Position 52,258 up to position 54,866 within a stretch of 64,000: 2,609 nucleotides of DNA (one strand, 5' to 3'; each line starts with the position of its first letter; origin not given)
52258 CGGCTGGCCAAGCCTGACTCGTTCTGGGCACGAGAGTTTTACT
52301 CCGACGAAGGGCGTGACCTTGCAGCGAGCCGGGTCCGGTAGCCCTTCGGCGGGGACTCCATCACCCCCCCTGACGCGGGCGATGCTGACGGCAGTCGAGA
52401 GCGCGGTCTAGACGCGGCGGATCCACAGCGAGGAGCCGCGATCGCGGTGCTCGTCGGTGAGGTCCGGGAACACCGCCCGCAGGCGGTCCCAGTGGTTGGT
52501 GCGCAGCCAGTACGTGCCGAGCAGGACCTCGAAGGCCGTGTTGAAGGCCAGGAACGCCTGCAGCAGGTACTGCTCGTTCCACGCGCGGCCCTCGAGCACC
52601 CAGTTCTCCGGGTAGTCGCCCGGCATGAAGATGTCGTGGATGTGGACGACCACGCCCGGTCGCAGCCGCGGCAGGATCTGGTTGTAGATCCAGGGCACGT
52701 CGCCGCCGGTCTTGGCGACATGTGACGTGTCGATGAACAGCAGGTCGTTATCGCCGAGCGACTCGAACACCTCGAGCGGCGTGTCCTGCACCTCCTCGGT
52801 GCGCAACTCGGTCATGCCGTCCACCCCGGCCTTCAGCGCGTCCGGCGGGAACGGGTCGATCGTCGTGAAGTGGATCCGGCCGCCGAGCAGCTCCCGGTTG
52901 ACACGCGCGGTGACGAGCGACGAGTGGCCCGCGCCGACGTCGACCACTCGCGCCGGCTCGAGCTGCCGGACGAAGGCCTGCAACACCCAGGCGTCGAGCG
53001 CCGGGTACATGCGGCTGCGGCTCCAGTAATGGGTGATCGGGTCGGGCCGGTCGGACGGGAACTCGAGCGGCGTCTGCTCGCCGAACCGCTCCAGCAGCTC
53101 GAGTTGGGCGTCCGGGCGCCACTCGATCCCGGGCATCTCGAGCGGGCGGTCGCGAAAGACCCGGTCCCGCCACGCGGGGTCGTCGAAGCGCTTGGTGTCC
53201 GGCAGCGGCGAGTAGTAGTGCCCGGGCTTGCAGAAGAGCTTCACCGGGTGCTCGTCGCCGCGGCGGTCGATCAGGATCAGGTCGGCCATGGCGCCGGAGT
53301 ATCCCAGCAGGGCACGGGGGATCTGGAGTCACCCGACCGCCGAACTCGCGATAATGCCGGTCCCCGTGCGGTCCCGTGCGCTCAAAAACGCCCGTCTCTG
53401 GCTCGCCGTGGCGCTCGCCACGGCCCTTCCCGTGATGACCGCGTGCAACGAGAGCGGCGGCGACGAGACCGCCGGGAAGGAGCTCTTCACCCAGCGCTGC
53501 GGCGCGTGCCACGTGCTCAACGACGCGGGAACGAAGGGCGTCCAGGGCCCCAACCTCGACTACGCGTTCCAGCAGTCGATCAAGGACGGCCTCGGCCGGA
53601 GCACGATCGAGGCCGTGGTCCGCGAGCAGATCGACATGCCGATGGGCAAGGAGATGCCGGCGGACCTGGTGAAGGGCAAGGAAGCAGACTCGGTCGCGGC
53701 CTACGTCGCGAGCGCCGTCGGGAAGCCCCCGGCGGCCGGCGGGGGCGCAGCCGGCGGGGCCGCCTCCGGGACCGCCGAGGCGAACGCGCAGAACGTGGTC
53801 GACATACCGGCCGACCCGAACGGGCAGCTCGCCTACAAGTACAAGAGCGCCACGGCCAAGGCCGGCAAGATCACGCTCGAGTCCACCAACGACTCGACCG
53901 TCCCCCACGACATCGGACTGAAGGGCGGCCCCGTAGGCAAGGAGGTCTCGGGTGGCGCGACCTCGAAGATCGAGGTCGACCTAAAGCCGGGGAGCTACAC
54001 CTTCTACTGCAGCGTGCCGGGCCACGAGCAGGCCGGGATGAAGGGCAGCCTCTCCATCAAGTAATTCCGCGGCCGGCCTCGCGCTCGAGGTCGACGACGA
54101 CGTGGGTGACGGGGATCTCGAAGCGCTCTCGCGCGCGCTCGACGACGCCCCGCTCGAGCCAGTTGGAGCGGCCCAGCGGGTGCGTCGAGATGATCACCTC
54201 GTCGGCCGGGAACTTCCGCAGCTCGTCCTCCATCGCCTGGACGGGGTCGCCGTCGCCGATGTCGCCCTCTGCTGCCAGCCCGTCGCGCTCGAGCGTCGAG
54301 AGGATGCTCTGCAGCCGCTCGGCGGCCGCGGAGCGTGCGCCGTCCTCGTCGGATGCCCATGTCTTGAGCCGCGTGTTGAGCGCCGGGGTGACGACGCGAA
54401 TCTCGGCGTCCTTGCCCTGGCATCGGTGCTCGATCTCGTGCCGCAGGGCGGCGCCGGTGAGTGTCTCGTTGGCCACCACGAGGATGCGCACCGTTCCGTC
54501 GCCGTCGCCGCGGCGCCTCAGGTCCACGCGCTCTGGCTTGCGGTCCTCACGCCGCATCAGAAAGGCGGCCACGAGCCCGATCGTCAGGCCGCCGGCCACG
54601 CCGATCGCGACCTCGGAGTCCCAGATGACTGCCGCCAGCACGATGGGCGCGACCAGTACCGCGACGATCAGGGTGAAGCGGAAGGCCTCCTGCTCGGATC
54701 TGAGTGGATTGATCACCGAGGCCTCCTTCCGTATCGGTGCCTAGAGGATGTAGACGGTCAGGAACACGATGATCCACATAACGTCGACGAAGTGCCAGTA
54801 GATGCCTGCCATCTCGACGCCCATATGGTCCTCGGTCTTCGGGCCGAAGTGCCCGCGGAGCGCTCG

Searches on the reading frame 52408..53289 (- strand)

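Call 62: search_protein_families(library=pfam, proteins=[window:52408-53289:-], max_evalue=0.001)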
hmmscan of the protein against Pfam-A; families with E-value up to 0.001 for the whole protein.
window:52408-53289:- (293 aa): 1 family
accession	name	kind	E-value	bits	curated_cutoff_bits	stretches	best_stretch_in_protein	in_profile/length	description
PF13578.12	Methyltransf_24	-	4.6e-12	47.2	26.3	1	117-220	2-105/105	Methyltransferase domain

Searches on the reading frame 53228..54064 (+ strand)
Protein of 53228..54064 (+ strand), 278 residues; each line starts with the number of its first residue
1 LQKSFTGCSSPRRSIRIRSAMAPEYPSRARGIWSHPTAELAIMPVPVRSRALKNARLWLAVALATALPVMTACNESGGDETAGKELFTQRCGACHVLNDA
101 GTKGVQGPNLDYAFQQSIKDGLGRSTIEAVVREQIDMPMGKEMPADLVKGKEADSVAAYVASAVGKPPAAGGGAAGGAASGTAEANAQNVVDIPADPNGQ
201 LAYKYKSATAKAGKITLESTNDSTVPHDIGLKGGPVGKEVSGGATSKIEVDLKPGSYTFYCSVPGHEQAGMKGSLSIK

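Call 4: search_protein_families(library=pfam, proteins=[window:53228-54064:+], max_evalue=1)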
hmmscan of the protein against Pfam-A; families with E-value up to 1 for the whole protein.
window:53228-54064:+ (278 aa): 6 families
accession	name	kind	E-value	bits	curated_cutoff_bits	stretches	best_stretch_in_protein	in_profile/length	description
PF00034.26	Cytochrom_C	-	8e-09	37.1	21.3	1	82-162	3-88/90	Cytochrome c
PF00127.26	Copper-bind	-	5e-07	30.5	21.2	1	240-277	64-98/99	Copper binding proteins, plastocyanin/azurin family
PF13473.12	Cupredoxin_1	-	1.4e-06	28.7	27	1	183-266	15-97/104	Cupredoxin-like domain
PF13442.11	Cytochrome_CBB3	-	1.6e-05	25.6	27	1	80-160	3-68/68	Cytochrome C oxidase, cbb3-type, subunit III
PF06525.17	SoxE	-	0.012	15.5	21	1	240-274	100-135/149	Sulfocyanin (SoxE) domain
PF14495.11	Cytochrom_C550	-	0.084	13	27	1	79-99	25-45/136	Cytochrome c-550 domain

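Call 5: search_protein_families(library=ncbifam, proteins=[window:53228-54064:+], max_evalue=1)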
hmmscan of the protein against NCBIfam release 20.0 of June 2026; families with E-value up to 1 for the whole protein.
window:53228-54064:+ (278 aa): 14 families
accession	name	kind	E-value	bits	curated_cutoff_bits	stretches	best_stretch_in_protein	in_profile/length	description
NF045774.1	cytochro_C551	exception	9.7e-07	28.7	118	1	76-162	35-108/110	cytochrome c551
NF052248.1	SorU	equivalog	2.8e-06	27.5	100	1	83-112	1-34/72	SorU family sulfite dehydrogenase c-type cytochrome subunit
TIGR02656.1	cyanin_plasto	equivalog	4.4e-05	23.8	87.85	1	198-277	9-98/99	plastocyanin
TIGR02603.1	CxxCH_TIGR02603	domain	4.7e-05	23.4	68.15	1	78-112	1-33/134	putative heme-binding domain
NF045773.1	cytochro_C550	exception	6.4e-05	22.9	125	1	80-161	49-117/118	cytochrome c550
TIGR00782.1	ccoP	equivalog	0.00014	21.3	179.95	2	81-169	108-198/285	cytochrome-c oxidase, cbb3-type subunit III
NF041757.1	EfeO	equivalog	0.00024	20.3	270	1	177-276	5-105/359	iron uptake system protein EfeO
NF050122.1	bc1_QcrC_actin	exception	0.00079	18.8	200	1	75-118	36-77/253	cytochrome bc1 complex diheme cytochrome c subunit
NF051440.1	CuResCopIPSEAE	equivalog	0.0011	18.8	280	1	255-277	156-178/180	copper-resistant cuproprotein CopI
NF045930.1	Cytc6PetJCyano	equivalog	0.0015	18.4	135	1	59-162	7-104/110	cytochrome c6 PetJ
TIGR04485.1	thiosulf_SoxX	equivalog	0.018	15.7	61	1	91-145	5-56/78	sulfur oxidation c-type cytochrome SoxX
NF011054.0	PRK14486.1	equivalog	0.018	14.5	447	1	82-112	217-247/294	putative bifunctional cbb3-type cytochrome c oxidase subunit II/cytochrome c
TIGR02695.1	azurin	equivalog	0.024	15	105.1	1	252-276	100-124/125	azurin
TIGR03046.1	PS_II_psbV2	equivalog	0.069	12.8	148.35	1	78-130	55-103/157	photosystem II cytochrome PsbV2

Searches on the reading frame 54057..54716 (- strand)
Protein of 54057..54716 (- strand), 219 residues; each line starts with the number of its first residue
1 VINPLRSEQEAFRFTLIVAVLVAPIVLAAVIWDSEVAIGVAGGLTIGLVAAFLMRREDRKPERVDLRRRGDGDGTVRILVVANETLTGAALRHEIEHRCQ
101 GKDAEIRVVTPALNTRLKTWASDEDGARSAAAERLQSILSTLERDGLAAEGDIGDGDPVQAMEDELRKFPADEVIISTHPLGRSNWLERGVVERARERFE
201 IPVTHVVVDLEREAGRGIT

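Call 4: search_protein_families(library=pfam, proteins=[window:54057-54716:-], max_evalue=1)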
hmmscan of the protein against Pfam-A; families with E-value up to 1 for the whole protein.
window:54057-54716:- (219 aa): 3 families
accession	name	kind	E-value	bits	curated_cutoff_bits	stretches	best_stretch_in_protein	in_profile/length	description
PF03899.21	ATP-synt_I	-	0.0027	18.5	25.1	1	13-56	1-45/99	ATP synthase I chain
PF00582.32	Usp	-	0.022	15.8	24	1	77-204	4-138/141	Universal stress protein family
PF22852.1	SoxE_N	-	0.79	10.1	27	0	14-31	8-25/48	Sulfocyanin, N-terminal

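Call 5: search_protein_families(library=ncbifam, proteins=[window:54057-54716:-], max_evalue=1)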
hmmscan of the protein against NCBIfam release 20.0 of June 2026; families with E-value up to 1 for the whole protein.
window:54057-54716:- (219 aa): 0 families

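Call 58: find_homologous_proteins(query=window:54060-54716:-, max_evalue=0.001)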
Query window:54060-54716:- (219 aa): 7622 proteins with E <= 0.001 among 8000 candidates; the best 120 are listed.
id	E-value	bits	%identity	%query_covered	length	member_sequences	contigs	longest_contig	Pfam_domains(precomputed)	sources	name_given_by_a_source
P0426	1.3e-134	464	100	100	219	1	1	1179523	-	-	-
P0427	4.7e-123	427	90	100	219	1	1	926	-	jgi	jgi:hypothetical protein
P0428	1.1e-118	412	88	100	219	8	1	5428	-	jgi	jgi:hypothetical protein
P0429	7.3e-114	397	86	100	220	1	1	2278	-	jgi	jgi:GABA permease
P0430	7.2e-113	393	85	100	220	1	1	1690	-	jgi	jgi:hypothetical protein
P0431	3.9e-111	388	85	100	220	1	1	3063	-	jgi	jgi:hypothetical protein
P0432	1.2e-107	376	82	100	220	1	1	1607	-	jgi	jgi:GABA permease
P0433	1.1e-106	373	82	100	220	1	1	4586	-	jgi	jgi:hypothetical protein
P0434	3.3e-106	372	81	100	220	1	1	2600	-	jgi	jgi:GABA permease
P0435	7.6e-105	367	81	100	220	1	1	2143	-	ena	-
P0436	2.4e-90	320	71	98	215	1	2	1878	PF00582.33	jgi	jgi:hypothetical protein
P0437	1.5e-87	311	70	97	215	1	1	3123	PF00582.33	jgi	jgi:hypothetical protein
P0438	4.3e-87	309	68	98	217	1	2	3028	-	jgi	-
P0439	7.2e-87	308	69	100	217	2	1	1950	-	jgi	jgi:hypothetical protein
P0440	9.2e-87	308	67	98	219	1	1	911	-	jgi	jgi:nucleotide-binding universal stress UspA family protein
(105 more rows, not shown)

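Call 59: find_encoding_contigs(protein=P0426, flank=6000, max_places=3)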
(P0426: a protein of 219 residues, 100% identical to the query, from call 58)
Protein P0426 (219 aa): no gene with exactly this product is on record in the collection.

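Call 67: predict_structure(alignment_id=A4)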
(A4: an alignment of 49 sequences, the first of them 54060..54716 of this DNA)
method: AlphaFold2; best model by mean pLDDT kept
length: 219 residues; sequences in the alignment: 49
mean_pLDDT: 75.1   pTM: 0.59
mean pLDDT of the five models: 75.1, 74.5, 73.7, 73.0, 69.7
residues with pLDDT >= 90: 19; 70-90: 136; 50-70: 41; < 50: 23
segments of 3 or more residues with pLDDT < 50: 1-3, 59-63, 67-70, 114-120, 217-219
pLDDT, mean of each block of 10 residues (from residue 1): 61 88 86 82 86 64 48 77 68 81 85 51 67 85 85 83 89 84 62 86 82 51
secondary structure, 60 per line:
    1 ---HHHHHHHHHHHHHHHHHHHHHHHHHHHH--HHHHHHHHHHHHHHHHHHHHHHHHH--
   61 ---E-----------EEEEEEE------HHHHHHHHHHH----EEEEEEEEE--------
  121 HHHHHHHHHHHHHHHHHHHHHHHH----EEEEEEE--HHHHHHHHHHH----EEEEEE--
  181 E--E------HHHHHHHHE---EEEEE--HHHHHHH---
elements in order: H4-31 H34-58 E76-82 H89-99 E104-112 H121-144 E149-155 H158-168 E173-178 H191-198 E203-207 H210-216

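Call 69: fold_search(model_id=the predicted structure, library=pdb)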
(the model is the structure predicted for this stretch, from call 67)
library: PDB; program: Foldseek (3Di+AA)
matches with E <= 10: 1484; with E <= 0.001: 44
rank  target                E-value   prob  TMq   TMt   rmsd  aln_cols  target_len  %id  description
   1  2iel_A                1.0e-06  1.00  0.50  0.78   3.1       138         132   30  CRYSTAL STRUCTURE OF TT0030 from Thermus Thermophilus (released 2006-11-14)
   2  2gm3_A                4.5e-06  1.00  0.41  0.57   6.4       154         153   14  Crystal Structure of an Universal Stress Protein Family Protein from Arabidopsis Thaliana At3g01520 with AMP Bound (released 2006-04-18)
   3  3fh0_B                5.4e-06  1.00  0.40  0.64   4.9       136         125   19  Crystal structure of putative universal stress protein KPN_01444 - ATPase (released 2008-12-23)
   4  2gm3_B                8.4e-06  1.00  0.39  0.55   7.1       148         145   17  Crystal Structure of an Universal Stress Protein Family Protein from Arabidopsis Thaliana At3g01520 with AMP Bound (released 2006-04-18)
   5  2gm3_F                1.0e-05  1.00  0.39  0.55   7.0       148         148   15  Crystal Structure of an Universal Stress Protein Family Protein from Arabidopsis Thaliana At3g01520 with AMP Bound (released 2006-04-18)
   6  2iel_B                1.9e-05  1.00  0.45  0.72   4.0       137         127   29  CRYSTAL STRUCTURE OF TT0030 from Thermus Thermophilus (released 2006-11-14)
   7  1wjg                  1.9e-05  1.00  0.39  0.56   5.0       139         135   18  Crystal structure of a probable ATP binding protein from thermus themophilus HB8 (released 2004-11-29)
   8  3fh0_A                2.7e-05  1.00  0.43  0.68   4.5       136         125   20  Crystal structure of putative universal stress protein KPN_01444 - ATPase (released 2008-12-23)
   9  4wny                  3.3e-05  1.00  0.40  0.62   4.9       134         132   19  Crystal structure of a protein from the universal stress protein family from Burkholderia pseudomallei (released 2014-11-05)
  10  3fg9_A                4.0e-05  1.00  0.42  0.56   5.0       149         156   17  The crystal structure of an universal stress protein UspA family protein from Lactobacillus plantarum WCFS1 (released 2008-12-23)
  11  4r2m_A                4.0e-05  1.00  0.40  0.56   5.5       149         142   19  Crystal Structure of R134D mutant of YnaF (Universal Stress Protein F) from Salmonella typhimurium (released 2015-02-04)
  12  4r2l_B                4.5e-05  1.00  0.40  0.58   5.0       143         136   21  Crystal structure of YnaF (Universal Stress Protein F) from Salmonella typhimurium (released 2015-02-04)
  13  4r2l_A                4.8e-05  1.00  0.42  0.60   4.7       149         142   20  Crystal structure of YnaF (Universal Stress Protein F) from Salmonella typhimurium (released 2015-02-04)
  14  3hgm_C                5.8e-05  1.00  0.43  0.64   4.5       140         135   21  Universal Stress Protein TeaD from the TRAP transporter TeaABC of Halomonas elongata (released 2010-03-02)
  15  3hgm_D                7.0e-05  1.00  0.48  0.71   4.0       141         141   19  Universal Stress Protein TeaD from the TRAP transporter TeaABC of Halomonas elongata (released 2010-03-02)
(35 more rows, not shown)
